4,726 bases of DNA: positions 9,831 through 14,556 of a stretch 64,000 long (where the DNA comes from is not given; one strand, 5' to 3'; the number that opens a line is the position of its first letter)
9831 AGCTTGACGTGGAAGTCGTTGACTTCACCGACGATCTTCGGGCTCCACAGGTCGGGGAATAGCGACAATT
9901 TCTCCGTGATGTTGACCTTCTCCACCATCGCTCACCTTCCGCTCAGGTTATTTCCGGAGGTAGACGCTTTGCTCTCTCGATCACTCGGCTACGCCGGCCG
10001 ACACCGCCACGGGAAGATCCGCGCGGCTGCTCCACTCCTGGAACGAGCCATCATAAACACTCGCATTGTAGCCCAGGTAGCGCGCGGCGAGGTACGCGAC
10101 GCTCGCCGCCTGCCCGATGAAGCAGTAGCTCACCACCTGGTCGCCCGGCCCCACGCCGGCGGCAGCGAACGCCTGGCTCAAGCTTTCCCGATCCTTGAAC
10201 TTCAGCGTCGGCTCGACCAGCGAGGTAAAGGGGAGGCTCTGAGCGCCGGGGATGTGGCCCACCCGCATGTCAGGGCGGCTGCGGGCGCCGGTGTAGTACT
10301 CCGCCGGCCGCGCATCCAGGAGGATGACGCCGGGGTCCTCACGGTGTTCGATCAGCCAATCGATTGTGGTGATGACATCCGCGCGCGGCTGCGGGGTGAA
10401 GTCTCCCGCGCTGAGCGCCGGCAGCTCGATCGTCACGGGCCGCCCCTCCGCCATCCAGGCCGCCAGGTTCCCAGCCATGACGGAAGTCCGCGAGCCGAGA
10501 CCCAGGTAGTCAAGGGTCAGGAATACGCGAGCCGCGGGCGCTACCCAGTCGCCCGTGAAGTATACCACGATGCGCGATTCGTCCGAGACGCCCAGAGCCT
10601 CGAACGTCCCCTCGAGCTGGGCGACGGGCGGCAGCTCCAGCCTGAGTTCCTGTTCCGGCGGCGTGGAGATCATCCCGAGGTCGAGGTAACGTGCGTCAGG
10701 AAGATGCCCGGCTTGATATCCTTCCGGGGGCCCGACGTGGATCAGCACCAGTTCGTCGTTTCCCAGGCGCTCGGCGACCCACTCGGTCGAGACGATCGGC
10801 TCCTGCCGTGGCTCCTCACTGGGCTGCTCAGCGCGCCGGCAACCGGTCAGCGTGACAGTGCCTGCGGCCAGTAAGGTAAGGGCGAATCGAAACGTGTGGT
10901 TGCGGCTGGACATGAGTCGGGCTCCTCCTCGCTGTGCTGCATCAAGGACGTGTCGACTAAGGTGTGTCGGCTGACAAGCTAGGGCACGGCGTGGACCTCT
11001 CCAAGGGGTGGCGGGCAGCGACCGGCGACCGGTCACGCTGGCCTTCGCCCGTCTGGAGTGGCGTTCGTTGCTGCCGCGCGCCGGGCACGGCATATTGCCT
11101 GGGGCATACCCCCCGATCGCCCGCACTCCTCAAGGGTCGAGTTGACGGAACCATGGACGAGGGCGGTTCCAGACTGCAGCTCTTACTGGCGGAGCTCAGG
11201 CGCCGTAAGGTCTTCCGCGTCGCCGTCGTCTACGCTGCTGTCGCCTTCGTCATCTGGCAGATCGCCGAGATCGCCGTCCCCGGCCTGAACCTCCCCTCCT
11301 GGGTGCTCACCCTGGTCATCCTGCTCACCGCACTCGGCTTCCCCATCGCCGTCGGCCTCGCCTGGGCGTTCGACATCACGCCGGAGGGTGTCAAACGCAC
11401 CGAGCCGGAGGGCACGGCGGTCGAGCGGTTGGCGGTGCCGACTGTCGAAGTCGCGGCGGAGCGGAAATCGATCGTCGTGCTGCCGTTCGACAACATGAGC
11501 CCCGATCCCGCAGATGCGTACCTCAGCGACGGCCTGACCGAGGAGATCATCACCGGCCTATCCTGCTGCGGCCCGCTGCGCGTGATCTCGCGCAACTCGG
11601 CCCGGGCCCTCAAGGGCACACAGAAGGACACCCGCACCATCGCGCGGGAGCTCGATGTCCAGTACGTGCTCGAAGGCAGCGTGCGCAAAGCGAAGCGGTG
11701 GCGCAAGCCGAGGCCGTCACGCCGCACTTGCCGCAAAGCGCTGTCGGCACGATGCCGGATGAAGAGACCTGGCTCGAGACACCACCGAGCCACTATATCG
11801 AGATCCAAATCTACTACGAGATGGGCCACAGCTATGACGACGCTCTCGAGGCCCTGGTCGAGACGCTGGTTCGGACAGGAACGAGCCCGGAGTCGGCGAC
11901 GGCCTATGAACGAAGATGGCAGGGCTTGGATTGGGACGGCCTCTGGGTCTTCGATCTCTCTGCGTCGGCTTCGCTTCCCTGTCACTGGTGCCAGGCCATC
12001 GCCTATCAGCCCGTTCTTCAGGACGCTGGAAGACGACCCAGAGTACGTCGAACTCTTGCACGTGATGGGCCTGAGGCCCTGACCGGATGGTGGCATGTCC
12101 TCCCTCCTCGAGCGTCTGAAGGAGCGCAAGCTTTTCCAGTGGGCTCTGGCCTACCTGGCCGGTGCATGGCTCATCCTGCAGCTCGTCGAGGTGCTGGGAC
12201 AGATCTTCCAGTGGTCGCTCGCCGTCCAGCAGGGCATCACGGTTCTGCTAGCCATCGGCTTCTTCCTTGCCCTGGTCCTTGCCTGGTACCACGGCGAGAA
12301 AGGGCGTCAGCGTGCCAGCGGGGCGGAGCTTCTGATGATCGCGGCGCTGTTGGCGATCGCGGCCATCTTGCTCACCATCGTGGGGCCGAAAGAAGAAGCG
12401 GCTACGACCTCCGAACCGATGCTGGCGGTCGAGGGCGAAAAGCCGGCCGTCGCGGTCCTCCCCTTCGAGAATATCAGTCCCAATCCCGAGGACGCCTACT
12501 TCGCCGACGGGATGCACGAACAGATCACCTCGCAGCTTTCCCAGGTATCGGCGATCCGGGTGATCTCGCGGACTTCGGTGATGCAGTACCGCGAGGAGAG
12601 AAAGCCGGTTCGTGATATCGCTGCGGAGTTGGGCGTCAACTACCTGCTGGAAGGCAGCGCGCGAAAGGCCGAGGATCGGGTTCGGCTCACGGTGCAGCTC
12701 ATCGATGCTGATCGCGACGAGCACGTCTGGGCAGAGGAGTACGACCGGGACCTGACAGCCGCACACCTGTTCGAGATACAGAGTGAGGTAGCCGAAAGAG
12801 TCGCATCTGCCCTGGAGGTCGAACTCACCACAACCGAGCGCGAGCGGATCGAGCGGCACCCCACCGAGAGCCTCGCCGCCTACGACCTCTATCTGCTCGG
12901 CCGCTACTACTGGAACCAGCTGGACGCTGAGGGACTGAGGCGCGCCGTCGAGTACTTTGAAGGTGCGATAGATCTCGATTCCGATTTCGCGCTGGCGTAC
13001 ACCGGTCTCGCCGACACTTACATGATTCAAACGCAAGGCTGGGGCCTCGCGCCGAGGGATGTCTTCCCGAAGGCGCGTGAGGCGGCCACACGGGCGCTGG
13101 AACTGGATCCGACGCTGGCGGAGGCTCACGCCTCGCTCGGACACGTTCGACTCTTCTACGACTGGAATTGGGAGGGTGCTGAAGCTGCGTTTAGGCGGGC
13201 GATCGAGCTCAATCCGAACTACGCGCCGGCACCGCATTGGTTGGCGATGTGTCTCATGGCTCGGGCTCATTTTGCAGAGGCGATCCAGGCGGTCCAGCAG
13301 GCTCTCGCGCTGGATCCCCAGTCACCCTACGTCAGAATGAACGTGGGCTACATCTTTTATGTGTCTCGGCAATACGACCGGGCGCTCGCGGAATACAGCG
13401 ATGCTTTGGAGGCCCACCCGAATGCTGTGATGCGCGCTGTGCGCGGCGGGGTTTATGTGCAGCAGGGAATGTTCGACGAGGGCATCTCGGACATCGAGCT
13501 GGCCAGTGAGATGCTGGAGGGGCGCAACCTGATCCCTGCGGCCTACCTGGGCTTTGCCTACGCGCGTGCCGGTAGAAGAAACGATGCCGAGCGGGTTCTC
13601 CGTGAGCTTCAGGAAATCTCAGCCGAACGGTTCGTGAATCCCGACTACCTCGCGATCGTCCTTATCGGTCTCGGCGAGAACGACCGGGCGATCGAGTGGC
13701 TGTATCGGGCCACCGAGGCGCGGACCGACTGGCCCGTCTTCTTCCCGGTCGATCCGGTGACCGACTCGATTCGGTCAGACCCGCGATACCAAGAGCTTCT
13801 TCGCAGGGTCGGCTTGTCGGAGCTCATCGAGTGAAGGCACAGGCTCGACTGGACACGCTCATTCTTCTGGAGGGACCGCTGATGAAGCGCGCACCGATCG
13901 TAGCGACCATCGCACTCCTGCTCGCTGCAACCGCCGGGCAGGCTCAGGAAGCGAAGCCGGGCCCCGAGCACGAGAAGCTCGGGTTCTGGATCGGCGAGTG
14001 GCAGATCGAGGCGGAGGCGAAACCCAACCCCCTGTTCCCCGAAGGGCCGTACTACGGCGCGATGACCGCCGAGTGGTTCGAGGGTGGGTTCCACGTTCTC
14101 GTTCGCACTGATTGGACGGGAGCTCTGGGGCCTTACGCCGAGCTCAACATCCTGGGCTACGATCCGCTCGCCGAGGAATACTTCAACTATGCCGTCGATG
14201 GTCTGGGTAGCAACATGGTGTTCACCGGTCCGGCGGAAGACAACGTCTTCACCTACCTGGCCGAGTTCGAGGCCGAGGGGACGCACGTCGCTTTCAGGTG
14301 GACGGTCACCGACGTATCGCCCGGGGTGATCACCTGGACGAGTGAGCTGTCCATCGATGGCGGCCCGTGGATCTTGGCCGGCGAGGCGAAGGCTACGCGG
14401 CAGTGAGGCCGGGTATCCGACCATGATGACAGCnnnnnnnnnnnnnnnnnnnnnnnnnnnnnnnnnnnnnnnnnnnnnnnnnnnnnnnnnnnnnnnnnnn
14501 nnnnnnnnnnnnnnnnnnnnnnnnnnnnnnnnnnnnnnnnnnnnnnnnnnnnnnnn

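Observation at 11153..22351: Tandem array of six paralogous receptor-like membrane/TPR proteins sharing a highly conserved N-terminal '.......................' motif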

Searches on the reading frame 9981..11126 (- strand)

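Call 57: search_protein_families(library=pfam, proteins=[window:9981-11126:-], max_evalue=0.00001)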
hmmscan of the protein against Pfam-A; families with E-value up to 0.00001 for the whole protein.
window:9981-11126:- (381 aa): 1 family
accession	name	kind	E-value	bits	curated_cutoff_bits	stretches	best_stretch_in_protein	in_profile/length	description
PF00581.25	Rhodanese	-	2.8e-25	89.1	22.2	2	255-367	2-101/102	Rhodanese-like domain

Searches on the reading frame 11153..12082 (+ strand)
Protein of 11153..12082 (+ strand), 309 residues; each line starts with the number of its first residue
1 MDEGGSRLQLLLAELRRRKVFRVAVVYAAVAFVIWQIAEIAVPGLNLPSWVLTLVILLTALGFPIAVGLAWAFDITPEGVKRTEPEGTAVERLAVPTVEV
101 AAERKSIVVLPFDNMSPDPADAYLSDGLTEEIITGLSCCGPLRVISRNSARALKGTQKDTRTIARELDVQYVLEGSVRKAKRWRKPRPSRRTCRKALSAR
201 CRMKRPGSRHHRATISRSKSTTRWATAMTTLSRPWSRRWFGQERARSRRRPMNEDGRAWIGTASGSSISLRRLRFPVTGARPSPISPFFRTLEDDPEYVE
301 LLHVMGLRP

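Call 3: search_protein_families(library=pfam, proteins=[window:11153-12082:+], max_evalue=0.01)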
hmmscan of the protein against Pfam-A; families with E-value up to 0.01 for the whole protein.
window:11153-12082:+ (309 aa): 0 families

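Call 4: search_protein_families(library=ncbifam, proteins=[window:11153-12082:+], max_evalue=0.01)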
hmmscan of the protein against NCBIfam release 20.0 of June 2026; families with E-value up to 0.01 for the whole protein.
window:11153-12082:+ (309 aa): 0 families

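Call 75: find_homologous_proteins(query=window:11153-12082:+, max_evalue=0.00001)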
Query window:11153-12082:+ (309 aa): 2630 proteins with E <= 0.00001 among 8000 candidates; the best 120 are listed.
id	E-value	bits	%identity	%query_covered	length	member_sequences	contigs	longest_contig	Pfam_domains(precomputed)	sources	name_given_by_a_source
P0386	2.4e-200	682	100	100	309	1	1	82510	-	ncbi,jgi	jgi:hypothetical protein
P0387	4.1e-87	310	85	57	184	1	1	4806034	-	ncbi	ncbi:MAG: hypothetical protein JSW46_00735, partial [Gemmatimonadota bacterium]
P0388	7.2e-87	309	85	57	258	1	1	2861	-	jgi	jgi:TolB-like protein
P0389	2.2e-86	308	86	57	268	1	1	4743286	-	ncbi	ncbi:MAG: hypothetical protein JSV86_03915, partial [Gemmatimonadota bacterium]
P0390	3.0e-77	278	74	58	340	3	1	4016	-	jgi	jgi:TolB-like protein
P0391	2.2e-71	259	82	49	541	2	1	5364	PF14559.13,PF13414.13,PF13432.13,PF13428.13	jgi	jgi:TolB-like protein/lipoprotein NlpI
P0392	1.5e-63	233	68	56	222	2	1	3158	-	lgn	-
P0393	3.1e-60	222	70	48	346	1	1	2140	-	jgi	jgi:TolB-like protein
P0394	7.1e-56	208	60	58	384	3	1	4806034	PF14559.13,PF13431.13,PF13414.13,PF00515.35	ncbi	ncbi:MAG: hypothetical protein JSW46_03010, partial [Gemmatimonadota bacterium]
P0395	5.0e-54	202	61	58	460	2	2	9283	PF14559.13,PF13431.13,PF13414.13,PF00515.35,PF13424.13,PF13432.13,PF13428.13,PF13181.13,PF07719.24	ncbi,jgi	jgi:TolB-like protein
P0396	7.9e-54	201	62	53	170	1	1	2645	-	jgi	-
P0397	1.6e-53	200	63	55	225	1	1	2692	-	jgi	-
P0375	2.7e-53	199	61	56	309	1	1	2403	-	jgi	jgi:TolB-like protein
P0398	3.0e-53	199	62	57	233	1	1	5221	-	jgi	-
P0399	4.8e-53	198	61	56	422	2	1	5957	PF14559.13,PF13431.13,PF13414.13,PF00515.35,PF21033.5,PF13428.13,PF07719.24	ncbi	ncbi:MAG: hypothetical protein PVJ43_10710, partial [Gemmatimonadales bacterium]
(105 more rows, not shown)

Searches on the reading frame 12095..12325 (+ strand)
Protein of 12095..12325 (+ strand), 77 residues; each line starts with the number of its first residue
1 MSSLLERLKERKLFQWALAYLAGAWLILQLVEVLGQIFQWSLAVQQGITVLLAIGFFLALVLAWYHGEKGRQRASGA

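Call 64: search_protein_families(library=pfam, proteins=[window:12095-12325:+], max_evalue=10)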
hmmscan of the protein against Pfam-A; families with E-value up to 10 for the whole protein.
window:12095-12325:+ (77 aa): 4 families
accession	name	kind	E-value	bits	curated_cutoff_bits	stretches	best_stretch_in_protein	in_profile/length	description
PF20485.3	DUF6724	-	0.0027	17.9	27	1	36-72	5-41/64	Family of unknown function (DUF6724)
PF07695.17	7TMR-DISM_7TM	-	0.0032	17.9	29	1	2-70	86-151/205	7TM diverse intracellular signalling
PF16938.10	Phage_holin_Dp1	-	0.0065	17.2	25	1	30-63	23-55/63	Putative phage holin Dp-1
PF23650.1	DUF7148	-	0.75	10.5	27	1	10-30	22-42/121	Domain of unknown function (DUF7148)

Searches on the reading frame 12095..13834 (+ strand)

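Call 3: search_protein_families(library=pfam, proteins=[window:12095-13834:+], max_evalue=0.01)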
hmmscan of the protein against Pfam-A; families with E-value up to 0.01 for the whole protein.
window:12095-13834:+ (579 aa): 13 families
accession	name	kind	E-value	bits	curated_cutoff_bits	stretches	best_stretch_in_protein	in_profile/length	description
PF07719.23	TPR_2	-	5.9e-18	63.9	27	1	381-409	5-33/34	Tetratricopeptide repeat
PF14559.12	TPR_19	-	7.8e-17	61.8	25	1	359-414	7-62/68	Tetratricopeptide repeat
PF00515.34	TPR_1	-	5.3e-15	55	27.8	0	358-376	16-34/34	Tetratricopeptide repeat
PF13414.12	TPR_11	-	1.1e-12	47.9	26.8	1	393-422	10-39/42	TPR repeat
PF13431.12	TPR_17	-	1.4e-12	47.3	24.4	1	365-398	1-34/34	Tetratricopeptide repeat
PF13428.12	TPR_14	-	5.3e-12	45.6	23.5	1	382-416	6-40/44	Tetratricopeptide repeat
PF13181.12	TPR_8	-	6.3e-11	42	25.7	0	382-409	6-33/34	Tetratricopeptide repeat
PF13432.12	TPR_16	-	7.1e-10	39.6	32.7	2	387-444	7-64/65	Tetratricopeptide repeat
PF13371.12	TPR_9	-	2.1e-06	28.1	35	1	386-445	4-63/73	Tetratricopeptide repeat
PF12895.13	ANAPC3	-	6.3e-05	23.6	27.2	0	359-411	5-56/82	Anaphase-promoting complex, cyclosome, subunit 3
PF13424.12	TPR_12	-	7.3e-05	23.3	30.1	0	482-533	4-65/77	Tetratricopeptide repeat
PF25062.1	ARM_TT21_N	-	0.0039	17.4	40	0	324-406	116-197/222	Tetratricopeptide repeat protein 21 N-terminal ARM repeat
PF23914.1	TPR_CcmH_CycH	-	0.004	17.4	42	0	343-442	51-152/158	Cytochrome c-type biogenesis protein H TPR domain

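Call 4: search_protein_families(library=ncbifam, proteins=[window:12095-13834:+], max_evalue=0.01)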
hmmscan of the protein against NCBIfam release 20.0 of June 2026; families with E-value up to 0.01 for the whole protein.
window:12095-13834:+ (579 aa): 20 families
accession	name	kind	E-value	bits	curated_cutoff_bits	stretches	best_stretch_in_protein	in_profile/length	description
TIGR02521.1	type_IV_pilW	equivalog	5.1e-18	65.5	154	2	383-534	37-190/234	type IV pilus biogenesis/stability protein PilW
NF009037.0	PRK12370.1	equivalog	9.9e-18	63.8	589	1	116-535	121-529/553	HilA/EilA family virulence transcriptional regulator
TIGR02917.1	PEP_TPR_lipo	equivalog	1.5e-16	59.5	312.2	1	324-539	277-491/899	XrtA/PEP-CTERM system TPR-repeat protein PrsT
NF040959.1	MamA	equivalog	7.9e-14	51.6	200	1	362-469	90-198/204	magnetosome protein MamA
NF033762.1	social_mot_Tgl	equivalog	9.9e-14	51.3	225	2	389-518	43-169/252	social motility TPR repeat lipoprotein Tgl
TIGR04510.1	mod_pep_cyc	subfamily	9.7e-12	44.2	400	1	165-443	300-568/814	putative peptide modification system cyclase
NF047558.1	TPR_END_plus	domain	3.9e-11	42.7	32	1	519-569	5-55/56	TPR end-of-group domain-containing protein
NF033758.1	gliding_GltE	equivalog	1.6e-10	40.6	225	1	327-444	207-323/411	adventurous gliding motility TPR repeat lipoprotein GltE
NF008391.2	PRK11189.1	equivalog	1.7e-09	37.6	250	1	362-449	84-171/297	lipoprotein NlpI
NF007540.1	PRK10153.1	equivalog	4.5e-09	35.7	400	1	100-307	189-386/516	lysine decarboxylation/transport transcriptional activator CadC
TIGR00990.1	3a0801s09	subfamily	7e-06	24.9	757.25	1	329-453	315-441/615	mitochondrial import receptor subunit TOM70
TIGR02800.1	propeller_TolB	equivalog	2.4e-05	23.4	343.15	1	115-237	21-145/418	Tol-Pal system beta propeller repeat protein TolB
NF047371.1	FlcA_CTERM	equivalog_domain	2.5e-05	23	300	1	390-443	452-505/646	periplasmic flagellar collar protein FlcA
NF002725.1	PRK02603.1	equivalog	0.00021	21.3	143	0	388-445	46-106/173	photosystem I assembly protein Ycf3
TIGR02552.1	LcrH_SycD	equivalog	0.00022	21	104.8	1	335-432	11-107/136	SycD/LcrH family type III secretion system chaperone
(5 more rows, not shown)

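Call 65: search_protein_families(library=padloc, proteins=[window:12095-13834:+], max_evalue=0.01)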
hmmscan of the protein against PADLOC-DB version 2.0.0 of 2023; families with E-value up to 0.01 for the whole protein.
window:12095-13834:+ (579 aa): 0 families

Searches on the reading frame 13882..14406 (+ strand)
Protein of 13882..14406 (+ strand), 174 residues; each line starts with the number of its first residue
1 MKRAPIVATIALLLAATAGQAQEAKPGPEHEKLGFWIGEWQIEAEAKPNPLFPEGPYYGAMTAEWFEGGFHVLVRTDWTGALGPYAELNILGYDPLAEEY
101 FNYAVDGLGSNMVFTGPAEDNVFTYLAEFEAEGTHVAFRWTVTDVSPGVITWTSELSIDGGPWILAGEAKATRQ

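Call 3: search_protein_families(library=pfam, proteins=[window:13882-14406:+], max_evalue=0.01)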
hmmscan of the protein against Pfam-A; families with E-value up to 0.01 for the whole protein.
window:13882-14406:+ (174 aa): 1 family
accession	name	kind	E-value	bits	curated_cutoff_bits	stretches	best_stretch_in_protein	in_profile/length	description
PF07617.17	DUF1579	-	5.7e-10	39.7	25.2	1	25-173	1-155/155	Protein of unknown function (DUF1579)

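Call 4: search_protein_families(library=ncbifam, proteins=[window:13882-14406:+], max_evalue=0.01)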
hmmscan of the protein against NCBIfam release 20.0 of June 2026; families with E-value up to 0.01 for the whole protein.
window:13882-14406:+ (174 aa): 0 families

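Call 65: search_protein_families(library=padloc, proteins=[window:13882-14406:+], max_evalue=0.01)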
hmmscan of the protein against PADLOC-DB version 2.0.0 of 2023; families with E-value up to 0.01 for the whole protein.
window:13882-14406:+ (174 aa): 0 families
